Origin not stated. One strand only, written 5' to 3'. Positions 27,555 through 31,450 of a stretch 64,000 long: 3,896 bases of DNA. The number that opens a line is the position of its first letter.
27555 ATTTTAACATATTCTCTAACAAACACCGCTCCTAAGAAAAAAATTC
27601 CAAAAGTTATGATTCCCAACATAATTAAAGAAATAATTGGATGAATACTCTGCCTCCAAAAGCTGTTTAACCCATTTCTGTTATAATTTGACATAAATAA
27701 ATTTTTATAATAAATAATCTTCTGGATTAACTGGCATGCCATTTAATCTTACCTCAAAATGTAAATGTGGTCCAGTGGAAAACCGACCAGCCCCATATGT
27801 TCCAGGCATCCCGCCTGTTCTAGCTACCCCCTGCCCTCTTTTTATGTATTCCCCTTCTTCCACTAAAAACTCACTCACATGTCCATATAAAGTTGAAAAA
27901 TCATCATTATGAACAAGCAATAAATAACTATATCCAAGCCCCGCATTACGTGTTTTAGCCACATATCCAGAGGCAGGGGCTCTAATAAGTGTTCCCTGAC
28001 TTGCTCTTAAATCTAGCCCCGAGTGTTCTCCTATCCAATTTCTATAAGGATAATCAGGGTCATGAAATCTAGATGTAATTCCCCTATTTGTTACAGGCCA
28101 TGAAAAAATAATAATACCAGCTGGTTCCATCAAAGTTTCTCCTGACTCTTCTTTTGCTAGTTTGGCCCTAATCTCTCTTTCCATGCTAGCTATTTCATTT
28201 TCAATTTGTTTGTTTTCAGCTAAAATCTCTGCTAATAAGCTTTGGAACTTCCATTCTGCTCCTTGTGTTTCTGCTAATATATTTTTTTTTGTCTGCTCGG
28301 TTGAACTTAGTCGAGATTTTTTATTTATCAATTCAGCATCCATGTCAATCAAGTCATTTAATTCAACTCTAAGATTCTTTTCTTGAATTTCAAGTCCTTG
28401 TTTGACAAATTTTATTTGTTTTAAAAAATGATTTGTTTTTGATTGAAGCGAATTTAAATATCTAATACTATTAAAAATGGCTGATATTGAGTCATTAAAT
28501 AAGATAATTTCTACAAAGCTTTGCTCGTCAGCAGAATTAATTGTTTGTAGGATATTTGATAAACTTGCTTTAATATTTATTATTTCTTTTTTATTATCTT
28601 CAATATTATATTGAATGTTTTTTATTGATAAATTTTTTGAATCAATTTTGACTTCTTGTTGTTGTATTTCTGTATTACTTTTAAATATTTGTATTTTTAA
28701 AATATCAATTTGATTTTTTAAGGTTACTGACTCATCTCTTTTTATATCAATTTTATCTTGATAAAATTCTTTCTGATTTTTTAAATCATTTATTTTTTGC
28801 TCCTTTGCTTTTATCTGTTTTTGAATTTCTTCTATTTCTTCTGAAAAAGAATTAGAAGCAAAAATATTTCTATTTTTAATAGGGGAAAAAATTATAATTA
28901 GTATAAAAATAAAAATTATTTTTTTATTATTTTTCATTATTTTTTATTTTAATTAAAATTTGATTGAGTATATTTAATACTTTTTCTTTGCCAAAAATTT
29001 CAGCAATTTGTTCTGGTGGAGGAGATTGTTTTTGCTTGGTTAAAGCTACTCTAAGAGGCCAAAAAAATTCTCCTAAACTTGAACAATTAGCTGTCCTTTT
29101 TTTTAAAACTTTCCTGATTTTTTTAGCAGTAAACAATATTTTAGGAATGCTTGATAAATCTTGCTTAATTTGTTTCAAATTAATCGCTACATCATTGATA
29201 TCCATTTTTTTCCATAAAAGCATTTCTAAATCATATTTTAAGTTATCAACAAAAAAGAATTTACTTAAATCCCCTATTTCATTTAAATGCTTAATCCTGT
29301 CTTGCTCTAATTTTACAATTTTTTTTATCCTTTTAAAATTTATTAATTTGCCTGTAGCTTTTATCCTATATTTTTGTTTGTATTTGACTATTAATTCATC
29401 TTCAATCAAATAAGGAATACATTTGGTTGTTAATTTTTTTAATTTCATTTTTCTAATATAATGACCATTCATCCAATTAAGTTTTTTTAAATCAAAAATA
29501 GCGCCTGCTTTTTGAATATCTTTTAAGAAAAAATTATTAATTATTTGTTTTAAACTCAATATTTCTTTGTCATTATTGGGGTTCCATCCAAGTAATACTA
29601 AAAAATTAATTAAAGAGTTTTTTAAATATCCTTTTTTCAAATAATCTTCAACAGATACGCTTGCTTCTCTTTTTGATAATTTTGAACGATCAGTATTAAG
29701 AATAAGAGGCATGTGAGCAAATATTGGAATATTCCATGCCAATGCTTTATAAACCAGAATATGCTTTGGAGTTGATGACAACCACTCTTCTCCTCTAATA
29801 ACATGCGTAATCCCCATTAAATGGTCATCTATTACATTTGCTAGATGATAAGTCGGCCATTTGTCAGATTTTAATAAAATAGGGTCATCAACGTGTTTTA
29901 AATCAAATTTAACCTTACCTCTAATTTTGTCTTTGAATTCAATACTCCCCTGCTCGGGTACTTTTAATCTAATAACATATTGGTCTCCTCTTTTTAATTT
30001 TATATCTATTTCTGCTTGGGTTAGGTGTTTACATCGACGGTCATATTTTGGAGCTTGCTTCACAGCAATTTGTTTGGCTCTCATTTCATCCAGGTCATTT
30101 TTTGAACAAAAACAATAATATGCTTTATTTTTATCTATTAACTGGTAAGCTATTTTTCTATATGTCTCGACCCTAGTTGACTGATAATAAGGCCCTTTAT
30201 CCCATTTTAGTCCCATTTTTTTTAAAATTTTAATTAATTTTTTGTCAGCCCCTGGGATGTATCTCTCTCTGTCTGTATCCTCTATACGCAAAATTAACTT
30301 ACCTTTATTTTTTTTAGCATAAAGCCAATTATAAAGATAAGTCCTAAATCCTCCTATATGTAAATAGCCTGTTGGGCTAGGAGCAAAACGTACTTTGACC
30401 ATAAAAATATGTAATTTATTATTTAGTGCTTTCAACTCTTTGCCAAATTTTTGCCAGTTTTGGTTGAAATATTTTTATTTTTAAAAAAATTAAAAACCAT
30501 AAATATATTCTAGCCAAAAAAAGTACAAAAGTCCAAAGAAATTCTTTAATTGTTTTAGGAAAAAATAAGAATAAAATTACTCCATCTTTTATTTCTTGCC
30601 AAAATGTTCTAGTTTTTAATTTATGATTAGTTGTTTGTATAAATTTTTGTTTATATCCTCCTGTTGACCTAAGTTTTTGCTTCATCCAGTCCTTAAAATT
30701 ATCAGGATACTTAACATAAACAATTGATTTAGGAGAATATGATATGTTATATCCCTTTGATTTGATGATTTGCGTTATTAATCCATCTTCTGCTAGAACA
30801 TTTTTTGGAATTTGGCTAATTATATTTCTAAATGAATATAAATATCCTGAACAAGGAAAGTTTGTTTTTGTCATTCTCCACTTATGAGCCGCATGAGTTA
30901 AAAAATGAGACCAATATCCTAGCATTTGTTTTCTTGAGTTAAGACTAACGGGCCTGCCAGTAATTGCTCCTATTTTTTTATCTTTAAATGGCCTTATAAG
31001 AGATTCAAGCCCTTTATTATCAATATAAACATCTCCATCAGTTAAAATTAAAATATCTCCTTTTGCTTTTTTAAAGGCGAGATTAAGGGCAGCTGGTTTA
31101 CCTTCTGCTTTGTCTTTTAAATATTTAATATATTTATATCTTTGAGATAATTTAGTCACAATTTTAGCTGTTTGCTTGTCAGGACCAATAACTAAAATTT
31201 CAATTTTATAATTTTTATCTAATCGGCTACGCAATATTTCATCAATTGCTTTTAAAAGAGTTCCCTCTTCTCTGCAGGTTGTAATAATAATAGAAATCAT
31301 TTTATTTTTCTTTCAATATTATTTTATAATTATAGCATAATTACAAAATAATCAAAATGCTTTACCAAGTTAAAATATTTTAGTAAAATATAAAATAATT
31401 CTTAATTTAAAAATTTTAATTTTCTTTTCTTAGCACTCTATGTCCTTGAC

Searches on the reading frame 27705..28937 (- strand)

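Call 88: search_protein_families(library=pfam, proteins=[window:27705-28937:-], max_evalue=0.000001)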
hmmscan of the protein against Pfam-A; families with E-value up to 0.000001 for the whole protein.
window:27705-28937:- (410 aa): 1 family
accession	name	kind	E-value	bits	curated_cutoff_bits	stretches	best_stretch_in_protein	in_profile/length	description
PF01551.29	Peptidase_M23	-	2.8e-23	82.4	28.7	1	304-405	2-96/96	Peptidase family M23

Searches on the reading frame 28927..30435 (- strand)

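Call 88: search_protein_families(library=pfam, proteins=[window:28927-30435:-], max_evalue=0.000001)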
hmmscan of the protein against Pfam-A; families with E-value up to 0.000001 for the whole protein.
window:28927-30435:- (502 aa): 2 families
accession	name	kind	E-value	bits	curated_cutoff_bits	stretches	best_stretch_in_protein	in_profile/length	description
PF00749.27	tRNA-synt_1c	-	1.2e-109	366.5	23.4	1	12-321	1-314/314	tRNA synthetases class I (E and Q), catalytic domain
PF19269.4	Anticodon_2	-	6e-19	69.3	23.6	1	363-492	10-139/141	Anticodon binding domain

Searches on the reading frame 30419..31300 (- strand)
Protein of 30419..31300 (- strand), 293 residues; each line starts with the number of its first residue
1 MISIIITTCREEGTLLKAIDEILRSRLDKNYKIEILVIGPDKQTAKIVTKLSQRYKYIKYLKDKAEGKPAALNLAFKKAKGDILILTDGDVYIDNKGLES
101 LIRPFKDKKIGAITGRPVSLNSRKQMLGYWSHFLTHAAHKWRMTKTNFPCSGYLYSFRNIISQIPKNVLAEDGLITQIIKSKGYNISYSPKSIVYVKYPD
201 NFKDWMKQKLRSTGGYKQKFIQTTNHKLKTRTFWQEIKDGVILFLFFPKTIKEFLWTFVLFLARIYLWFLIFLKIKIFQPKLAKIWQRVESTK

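Call 88: search_protein_families(library=pfam, proteins=[window:30419-31300:-], max_evalue=0.000001)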
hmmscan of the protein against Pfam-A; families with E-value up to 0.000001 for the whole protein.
window:30419-31300:- (293 aa): 4 families
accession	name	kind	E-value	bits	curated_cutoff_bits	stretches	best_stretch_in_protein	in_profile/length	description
PF00535.33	Glycos_transf_2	-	3.1e-19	69.9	23.3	1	3-160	1-163/168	Glycosyl transferase family 2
PF13641.12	Glyco_tranf_2_3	-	1.1e-15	58.7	27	1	2-214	3-229/230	Glycosyltransferase like family 2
PF13506.12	Glyco_transf_21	-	2.6e-08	34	21.7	1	68-211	18-171/174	Glycosyl transferase family 21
PF13632.12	Glyco_trans_2_3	-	6.4e-08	33.1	27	1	167-269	94-195/198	Glycosyl transferase family group 2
